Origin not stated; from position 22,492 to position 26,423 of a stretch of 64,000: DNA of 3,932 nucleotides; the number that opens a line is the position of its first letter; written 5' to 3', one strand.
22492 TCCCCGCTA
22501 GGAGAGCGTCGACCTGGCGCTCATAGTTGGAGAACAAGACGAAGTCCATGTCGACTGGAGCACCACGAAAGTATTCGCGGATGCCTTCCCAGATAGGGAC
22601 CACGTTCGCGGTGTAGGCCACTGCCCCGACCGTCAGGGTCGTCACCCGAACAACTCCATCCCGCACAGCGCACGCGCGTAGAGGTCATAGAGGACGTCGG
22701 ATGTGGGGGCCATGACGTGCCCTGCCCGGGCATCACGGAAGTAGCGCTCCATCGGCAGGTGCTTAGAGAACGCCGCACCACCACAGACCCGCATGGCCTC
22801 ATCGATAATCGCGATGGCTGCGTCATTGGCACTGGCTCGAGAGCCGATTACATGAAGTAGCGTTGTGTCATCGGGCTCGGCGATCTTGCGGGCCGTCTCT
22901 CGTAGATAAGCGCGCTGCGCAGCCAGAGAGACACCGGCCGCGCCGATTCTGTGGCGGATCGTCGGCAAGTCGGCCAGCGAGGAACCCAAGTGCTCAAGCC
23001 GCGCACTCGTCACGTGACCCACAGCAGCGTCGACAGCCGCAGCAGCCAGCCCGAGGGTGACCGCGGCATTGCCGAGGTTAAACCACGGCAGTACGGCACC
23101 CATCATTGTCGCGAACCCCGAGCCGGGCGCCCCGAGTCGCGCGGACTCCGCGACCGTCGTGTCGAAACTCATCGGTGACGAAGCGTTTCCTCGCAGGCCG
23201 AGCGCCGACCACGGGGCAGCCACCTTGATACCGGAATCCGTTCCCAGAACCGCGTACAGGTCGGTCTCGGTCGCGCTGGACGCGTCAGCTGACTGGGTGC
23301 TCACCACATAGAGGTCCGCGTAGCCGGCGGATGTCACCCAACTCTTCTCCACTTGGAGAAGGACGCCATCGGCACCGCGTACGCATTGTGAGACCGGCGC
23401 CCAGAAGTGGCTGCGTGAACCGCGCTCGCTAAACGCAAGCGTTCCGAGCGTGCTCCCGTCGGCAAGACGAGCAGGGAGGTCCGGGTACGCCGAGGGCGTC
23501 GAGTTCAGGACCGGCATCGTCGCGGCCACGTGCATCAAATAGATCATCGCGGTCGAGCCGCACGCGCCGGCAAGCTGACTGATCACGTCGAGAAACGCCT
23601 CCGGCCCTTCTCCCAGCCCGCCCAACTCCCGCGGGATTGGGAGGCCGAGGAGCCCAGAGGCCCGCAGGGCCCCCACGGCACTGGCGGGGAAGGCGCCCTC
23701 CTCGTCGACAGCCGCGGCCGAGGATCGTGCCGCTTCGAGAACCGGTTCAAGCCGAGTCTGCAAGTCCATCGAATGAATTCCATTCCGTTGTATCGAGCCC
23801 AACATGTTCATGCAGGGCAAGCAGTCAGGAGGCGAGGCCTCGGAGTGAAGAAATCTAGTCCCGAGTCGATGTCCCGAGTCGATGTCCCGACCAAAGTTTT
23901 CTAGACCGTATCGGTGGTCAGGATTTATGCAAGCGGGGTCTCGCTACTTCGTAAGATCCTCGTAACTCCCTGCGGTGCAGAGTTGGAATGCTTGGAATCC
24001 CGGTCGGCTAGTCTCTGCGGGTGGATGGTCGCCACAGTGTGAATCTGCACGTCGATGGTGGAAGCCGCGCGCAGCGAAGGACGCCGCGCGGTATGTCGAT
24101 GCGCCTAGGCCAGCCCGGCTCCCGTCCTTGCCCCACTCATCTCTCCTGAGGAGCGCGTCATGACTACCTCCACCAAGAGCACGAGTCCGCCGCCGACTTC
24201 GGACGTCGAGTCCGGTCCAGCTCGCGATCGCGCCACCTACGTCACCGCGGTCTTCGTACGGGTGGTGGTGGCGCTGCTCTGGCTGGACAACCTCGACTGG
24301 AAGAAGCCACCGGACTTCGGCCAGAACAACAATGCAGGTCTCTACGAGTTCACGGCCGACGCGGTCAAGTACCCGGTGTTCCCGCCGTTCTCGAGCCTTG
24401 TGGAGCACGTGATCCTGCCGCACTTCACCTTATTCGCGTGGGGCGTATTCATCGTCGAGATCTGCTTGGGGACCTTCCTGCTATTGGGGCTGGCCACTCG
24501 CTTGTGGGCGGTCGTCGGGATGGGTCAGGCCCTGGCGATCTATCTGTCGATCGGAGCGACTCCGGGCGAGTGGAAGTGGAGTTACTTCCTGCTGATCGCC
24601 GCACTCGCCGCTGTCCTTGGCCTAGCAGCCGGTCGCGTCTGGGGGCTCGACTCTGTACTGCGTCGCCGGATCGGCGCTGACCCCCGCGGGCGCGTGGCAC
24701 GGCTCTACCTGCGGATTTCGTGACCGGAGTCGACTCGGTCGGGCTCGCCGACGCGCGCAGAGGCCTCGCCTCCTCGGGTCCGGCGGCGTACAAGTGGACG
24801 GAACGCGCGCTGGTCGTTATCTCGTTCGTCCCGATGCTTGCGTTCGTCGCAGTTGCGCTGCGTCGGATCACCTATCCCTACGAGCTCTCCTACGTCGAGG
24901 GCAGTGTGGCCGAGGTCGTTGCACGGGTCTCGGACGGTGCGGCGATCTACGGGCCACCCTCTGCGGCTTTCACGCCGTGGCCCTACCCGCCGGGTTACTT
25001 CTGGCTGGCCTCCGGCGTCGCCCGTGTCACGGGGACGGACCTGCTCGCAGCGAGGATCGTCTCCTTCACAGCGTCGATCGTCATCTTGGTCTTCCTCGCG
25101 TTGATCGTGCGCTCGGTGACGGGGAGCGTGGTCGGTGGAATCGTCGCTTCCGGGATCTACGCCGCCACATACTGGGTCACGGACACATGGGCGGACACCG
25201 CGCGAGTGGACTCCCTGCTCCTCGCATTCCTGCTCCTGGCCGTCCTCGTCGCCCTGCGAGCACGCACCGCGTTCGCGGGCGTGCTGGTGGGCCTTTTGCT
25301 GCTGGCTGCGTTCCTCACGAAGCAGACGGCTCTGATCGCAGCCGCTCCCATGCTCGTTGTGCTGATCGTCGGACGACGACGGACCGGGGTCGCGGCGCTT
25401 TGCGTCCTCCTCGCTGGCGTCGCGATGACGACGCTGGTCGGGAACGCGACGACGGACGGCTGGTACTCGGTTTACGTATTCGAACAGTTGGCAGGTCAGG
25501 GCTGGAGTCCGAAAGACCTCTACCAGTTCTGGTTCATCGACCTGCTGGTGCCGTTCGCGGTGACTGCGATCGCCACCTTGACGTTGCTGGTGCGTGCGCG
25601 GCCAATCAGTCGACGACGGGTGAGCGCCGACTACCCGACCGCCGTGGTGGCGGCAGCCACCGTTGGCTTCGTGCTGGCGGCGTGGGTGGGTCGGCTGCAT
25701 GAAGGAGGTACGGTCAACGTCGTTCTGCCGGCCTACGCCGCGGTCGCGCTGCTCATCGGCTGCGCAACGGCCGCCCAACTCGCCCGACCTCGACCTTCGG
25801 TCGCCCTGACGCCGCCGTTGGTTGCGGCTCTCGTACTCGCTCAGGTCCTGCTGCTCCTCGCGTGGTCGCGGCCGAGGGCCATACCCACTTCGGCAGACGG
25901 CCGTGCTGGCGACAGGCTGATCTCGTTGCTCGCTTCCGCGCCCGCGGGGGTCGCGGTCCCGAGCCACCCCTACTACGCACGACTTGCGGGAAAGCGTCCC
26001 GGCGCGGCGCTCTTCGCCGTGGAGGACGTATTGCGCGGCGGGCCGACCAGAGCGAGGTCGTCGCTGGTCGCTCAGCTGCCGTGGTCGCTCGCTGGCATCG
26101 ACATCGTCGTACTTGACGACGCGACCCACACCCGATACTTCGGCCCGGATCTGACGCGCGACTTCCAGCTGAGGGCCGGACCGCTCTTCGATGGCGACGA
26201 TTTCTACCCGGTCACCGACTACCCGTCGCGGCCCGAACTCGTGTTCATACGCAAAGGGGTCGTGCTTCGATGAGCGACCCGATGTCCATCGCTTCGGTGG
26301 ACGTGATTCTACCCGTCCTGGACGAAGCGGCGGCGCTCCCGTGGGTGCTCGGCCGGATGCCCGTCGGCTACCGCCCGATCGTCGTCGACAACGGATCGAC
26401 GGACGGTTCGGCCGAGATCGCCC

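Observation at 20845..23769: Uncharacterised tightly coupled operon: ACAD-fold flavoprotein + leaderless PhnD-type binding protein + radical SAM enzyme with an N-terminal extension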

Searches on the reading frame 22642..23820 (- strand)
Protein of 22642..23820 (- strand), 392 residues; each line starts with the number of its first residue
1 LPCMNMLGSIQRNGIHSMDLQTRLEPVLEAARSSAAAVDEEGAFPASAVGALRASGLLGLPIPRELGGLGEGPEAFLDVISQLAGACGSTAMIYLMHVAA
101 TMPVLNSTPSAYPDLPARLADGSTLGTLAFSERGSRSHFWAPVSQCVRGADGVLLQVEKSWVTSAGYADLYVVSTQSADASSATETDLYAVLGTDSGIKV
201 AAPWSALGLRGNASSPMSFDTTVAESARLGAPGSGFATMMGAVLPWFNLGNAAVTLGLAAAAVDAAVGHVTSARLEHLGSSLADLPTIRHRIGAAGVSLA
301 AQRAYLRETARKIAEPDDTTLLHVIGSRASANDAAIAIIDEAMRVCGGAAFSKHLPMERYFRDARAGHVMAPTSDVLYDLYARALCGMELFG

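Call 4: search_protein_families(library=pfam, proteins=[window:22642-23820:-], max_evalue=0.01)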
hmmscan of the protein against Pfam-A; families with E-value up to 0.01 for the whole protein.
window:22642-23820:- (392 aa): 4 families
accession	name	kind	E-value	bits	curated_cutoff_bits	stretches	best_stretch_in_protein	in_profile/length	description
PF00441.29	Acyl-CoA_dh_1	-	1.4e-16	61.4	22.4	1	233-385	1-149/150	Acyl-CoA dehydrogenase, C-terminal domain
PF08028.16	Acyl-CoA_dh_2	-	4.6e-14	53.3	22.7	1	250-368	2-127/134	Acyl-CoA dehydrogenase, C-terminal domain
PF02770.24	Acyl-CoA_dh_M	-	5.6e-11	42.9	33.3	1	128-220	2-95/97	Acyl-CoA dehydrogenase, middle domain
PF02771.21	Acyl-CoA_dh_N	-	2.8e-10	41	22.9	1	33-105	21-93/113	Acyl-CoA dehydrogenase, N-terminal domain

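Call 5: search_protein_families(library=ncbifam, proteins=[window:22642-23820:-], max_evalue=0.01)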
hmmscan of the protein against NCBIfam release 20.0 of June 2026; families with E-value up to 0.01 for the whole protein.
window:22642-23820:- (392 aa): 18 families
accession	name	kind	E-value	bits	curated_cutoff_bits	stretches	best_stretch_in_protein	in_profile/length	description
NF049984.1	Rv1679_FadE16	equivalog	5.1e-173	575.5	600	1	21-391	2-371/371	Rv1679 family acyl-CoA dehydrogenase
NF042439.1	SulpropCoADesulf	equivalog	7e-36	123.8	600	1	30-389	11-374/379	3-sulfinopropanoyl-CoA desulfinase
NF042972.1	AcrlCoAredClosAcrC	equivalog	2.6e-27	95.5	640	1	31-383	24-374/378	acryloyl-CoA reductase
NF043006.1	CyhCrbnylCoADH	equivalog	1.5e-25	90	650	1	34-370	26-360/380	cyclohexane-1-carbonyl-CoA dehydrogenase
TIGR04022.1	sulfur_SfnB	equivalog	3.4e-24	85.4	430.9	1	29-367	19-362/391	SfnB family sulfur acquisition oxidoreductase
NF008997.0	PRK12341.1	equivalog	6.8e-22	78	537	1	35-384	29-375/382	acyl-CoA dehydrogenase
NF045629.1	monooxsub_HsaA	equivalog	5.6e-19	68.1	450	1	24-388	4-376/383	3-hydroxy-9,10-secoandrosta-1,3,5(10)-triene-9,17-dione monooxygenase oxygenase subunit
NF043015.1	DibenthMonoxDszC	equivalog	1e-18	67.3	850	1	32-377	30-396/415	dibenzothiophene monooxygenase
NF045652.1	ProlPCPDhRedW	equivalog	1.2e-18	67.1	650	1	55-385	43-373/376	L-prolyl-[peptidyl-carrier protein] dehydrogenase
NF002885.1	PRK03354.1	equivalog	5.7e-18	65.1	540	1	36-374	30-362/378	crotonobetainyl-CoA dehydrogenase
NF045552.1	GlutCoADH_Des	equivalog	1.2e-16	60.9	470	1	37-368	30-362/387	glutaryl-CoA dehydrogenase Acd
NF045920.1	HphnlacHdxOX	equivalog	8.7e-16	57.8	650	1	22-389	3-378/384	p-hydroxyphenylacetate 3-hydroxylase oxygenase component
NF053553.1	prodigi_MBC_PigA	equivalog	3.9e-15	55.9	500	1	54-385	47-379/381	prodigiosin MBC biosynthesis dehydrogenase PigA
NF058590.1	AcCoDHFadEBacil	equivalog_domain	5.3e-13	48.4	600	1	55-301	65-308/586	acyl-CoA dehydrogenase FadE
NF037942.1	ac_ACP_DH_MbtN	equivalog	1.7e-08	33.6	700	1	122-385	107-365/376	mycobactin biosynthesis acyl-ACP dehydrogenase MbtN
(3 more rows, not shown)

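Call 23: search_solved_structures(query=window:22642-23769:-, max_evalue=1e-10)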
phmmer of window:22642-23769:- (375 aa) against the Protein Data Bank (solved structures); distinct sequences matched with E-value up to 1e-10: 63 (the best 60 are shown).
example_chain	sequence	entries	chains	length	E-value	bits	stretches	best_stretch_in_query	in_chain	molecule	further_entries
8i4p_A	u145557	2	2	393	1.9e-35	126.1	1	16-368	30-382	Acyl-CoA dehydrogenase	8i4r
7w0j_A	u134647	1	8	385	2.2e-35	125.9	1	16-368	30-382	Acyl-CoA dehydrogenase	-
2vig_A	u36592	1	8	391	1.4e-31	113.4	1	17-360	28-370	SHORT-CHAIN SPECIFIC ACYL-COA DEHYDROGENASE,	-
7y0a_A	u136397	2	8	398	2.6e-31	112.5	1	17-360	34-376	Short-chain specific acyl-CoA dehydrogenase, mitochondrial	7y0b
8sgs_A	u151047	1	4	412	3.3e-31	112.2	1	17-360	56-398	Short-chain specific acyl-CoA dehydrogenase, mitochondrial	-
7p98_A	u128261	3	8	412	1.8e-30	109.8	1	17-368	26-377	Short-chain acyl-CoA dehydrogenase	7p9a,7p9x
3pfd_A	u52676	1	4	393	1.9e-30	109.7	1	17-368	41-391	Acyl-CoA dehydrogenase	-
1ws9_A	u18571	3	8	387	8.5e-30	107.5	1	16-368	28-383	acyl-CoA dehydrogenase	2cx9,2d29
1jqi_A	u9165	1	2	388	1.2e-29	107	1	18-360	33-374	short chain acyl-CoA dehydrogenase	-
3nf4_A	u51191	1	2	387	7.6e-28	101.1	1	24-368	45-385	acyl-CoA dehydrogenase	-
5ol2_C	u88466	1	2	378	7.8e-28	101.1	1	17-359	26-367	Acyl-CoA dehydrogenase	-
9w60_A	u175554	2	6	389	2.6e-27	99.4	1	17-363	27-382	Butyryl CoA dehydrogenase apo protein | Butyryl CoA Dehydrogenase with FAD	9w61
2dvl_A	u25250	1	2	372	3.2e-27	99.1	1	18-367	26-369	Acyl-CoA dehydrogenase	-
5gj7_A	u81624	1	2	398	3.2e-27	99.1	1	12-369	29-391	Acyl-CoA dehydrogenase type 2 domain protein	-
5z8t_A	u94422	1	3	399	3.3e-27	99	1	12-369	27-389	Acyl-CoA dehydrogenase type 2 domain protein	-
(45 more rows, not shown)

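Call 34: search_solved_structures(query=window:22642-23769:-, max_evalue=1e-30, show_alignments=3)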
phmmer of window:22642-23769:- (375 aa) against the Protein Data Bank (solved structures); distinct sequences matched with E-value up to 1e-30: 5.
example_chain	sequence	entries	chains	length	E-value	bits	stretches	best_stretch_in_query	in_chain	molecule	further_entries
8i4p_A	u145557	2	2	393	1.9e-35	126.1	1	16-368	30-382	Acyl-CoA dehydrogenase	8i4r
7w0j_A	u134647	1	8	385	2.2e-35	125.9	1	16-368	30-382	Acyl-CoA dehydrogenase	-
2vig_A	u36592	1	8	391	1.4e-31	113.4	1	17-360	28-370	SHORT-CHAIN SPECIFIC ACYL-COA DEHYDROGENASE,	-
7y0a_A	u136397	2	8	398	2.6e-31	112.5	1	17-360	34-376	Short-chain specific acyl-CoA dehydrogenase, mitochondrial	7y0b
8sgs_A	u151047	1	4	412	3.3e-31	112.2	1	17-360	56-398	Short-chain specific acyl-CoA dehydrogenase, mitochondrial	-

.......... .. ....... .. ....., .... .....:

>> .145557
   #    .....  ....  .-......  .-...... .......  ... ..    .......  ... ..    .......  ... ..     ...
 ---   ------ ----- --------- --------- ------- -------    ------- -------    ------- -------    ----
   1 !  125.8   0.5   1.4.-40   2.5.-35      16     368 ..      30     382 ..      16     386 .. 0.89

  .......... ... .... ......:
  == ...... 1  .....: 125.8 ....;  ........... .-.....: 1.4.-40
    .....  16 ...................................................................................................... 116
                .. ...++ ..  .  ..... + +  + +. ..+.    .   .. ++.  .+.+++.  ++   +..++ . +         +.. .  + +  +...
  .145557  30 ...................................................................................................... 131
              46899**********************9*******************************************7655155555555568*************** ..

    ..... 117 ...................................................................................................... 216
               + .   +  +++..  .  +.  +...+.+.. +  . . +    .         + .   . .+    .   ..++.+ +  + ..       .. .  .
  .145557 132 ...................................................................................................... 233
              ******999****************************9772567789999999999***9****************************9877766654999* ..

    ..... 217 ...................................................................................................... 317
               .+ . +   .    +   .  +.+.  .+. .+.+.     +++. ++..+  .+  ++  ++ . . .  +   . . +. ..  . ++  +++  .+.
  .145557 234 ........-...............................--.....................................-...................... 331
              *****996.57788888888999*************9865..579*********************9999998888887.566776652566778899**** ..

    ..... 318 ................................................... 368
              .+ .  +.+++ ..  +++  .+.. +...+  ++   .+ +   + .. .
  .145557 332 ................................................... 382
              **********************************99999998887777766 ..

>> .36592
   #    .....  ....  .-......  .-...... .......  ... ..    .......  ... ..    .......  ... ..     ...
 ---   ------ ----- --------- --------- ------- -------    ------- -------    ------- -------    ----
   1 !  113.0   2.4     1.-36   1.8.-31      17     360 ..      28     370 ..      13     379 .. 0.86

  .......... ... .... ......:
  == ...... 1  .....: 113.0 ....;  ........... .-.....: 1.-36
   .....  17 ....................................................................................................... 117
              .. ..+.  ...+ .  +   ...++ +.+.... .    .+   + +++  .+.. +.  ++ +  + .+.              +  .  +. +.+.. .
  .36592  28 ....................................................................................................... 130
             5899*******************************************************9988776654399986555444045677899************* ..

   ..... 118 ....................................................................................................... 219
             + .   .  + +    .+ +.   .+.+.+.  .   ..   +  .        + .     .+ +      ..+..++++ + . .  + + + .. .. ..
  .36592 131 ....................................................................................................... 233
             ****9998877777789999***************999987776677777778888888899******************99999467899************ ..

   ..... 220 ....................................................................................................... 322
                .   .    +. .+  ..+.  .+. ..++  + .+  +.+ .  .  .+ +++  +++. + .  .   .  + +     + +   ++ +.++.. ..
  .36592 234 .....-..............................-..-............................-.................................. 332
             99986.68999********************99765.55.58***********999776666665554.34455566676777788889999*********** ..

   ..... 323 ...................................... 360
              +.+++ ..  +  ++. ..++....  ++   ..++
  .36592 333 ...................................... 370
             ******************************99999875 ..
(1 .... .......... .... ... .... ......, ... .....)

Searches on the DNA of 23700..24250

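Call 55: search_rna_families(source=window, start=23700, end=24250, threshold=evalue, max_evalue=1)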
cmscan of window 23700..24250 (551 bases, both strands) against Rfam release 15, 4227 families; matches with E-value up to 1: 1.
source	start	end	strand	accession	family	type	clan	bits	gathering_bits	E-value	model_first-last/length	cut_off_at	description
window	24050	24138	-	RF01008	mir-636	Gene; miRNA;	-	22.6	99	0.83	1-96/96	no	mir-636 microRNA precursor family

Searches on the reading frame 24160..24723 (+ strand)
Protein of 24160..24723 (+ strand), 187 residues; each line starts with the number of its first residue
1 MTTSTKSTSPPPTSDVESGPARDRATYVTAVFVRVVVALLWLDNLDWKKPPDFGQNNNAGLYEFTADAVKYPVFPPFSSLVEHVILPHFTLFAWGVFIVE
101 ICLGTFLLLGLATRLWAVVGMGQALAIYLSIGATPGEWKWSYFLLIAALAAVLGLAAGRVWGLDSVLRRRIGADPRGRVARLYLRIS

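Call 17: search_protein_families(library=ncbifam, proteins=[window:24160-24723:+], max_evalue=0.001)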
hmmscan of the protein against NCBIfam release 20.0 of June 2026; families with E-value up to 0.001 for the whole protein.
window:24160-24723:+ (187 aa): 1 family
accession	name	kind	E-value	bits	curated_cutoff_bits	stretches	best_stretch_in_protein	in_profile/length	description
NF041179.1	TQO_large_DoxD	equivalog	1.1e-09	38.5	300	1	89-173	83-165/181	thiosulfate:quinone oxidoreductase large subunit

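Call 18: search_protein_families(library=pfam, proteins=[window:24160-24723:+], max_evalue=0.001)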
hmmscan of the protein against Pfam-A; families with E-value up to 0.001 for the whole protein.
window:24160-24723:+ (187 aa): 2 families
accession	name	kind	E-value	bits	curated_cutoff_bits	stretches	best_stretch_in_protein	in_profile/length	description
PF04173.18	DoxD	-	2.1e-09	37.9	22.7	1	75-172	48-149/167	TQO small subunit DoxD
PF07681.17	DoxX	-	7e-06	27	23.6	1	74-129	26-81/85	DoxX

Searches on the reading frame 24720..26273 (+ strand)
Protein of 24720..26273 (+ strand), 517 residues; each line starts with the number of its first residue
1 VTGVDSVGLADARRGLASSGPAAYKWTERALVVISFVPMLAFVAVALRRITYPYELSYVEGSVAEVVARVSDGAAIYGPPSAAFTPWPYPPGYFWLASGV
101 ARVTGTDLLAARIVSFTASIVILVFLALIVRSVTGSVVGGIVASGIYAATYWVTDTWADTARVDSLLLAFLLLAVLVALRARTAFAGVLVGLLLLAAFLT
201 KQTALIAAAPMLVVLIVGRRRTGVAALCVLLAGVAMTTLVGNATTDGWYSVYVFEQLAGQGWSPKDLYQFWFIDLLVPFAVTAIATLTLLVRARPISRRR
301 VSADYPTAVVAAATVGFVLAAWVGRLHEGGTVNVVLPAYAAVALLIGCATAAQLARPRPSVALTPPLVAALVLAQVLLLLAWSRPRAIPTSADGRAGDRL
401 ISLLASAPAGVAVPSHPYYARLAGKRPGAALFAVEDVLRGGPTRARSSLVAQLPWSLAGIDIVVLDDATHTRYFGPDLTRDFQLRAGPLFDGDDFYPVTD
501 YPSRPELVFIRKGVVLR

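Call 17: search_protein_families(library=ncbifam, proteins=[window:24720-26273:+], max_evalue=0.001)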
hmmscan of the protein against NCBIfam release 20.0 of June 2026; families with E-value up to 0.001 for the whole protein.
window:24720-26273:+ (517 aa): 0 families

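Call 18: search_protein_families(library=pfam, proteins=[window:24720-26273:+], max_evalue=0.001)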
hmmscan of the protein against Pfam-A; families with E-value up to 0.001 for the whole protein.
window:24720-26273:+ (517 aa): 1 family
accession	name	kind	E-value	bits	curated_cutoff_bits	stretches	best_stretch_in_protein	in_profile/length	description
PF13231.12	PMT_2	-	3.2e-11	44.1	26.1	1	90-234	3-149/160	Dolichyl-phosphate-mannose-protein mannosyltransferase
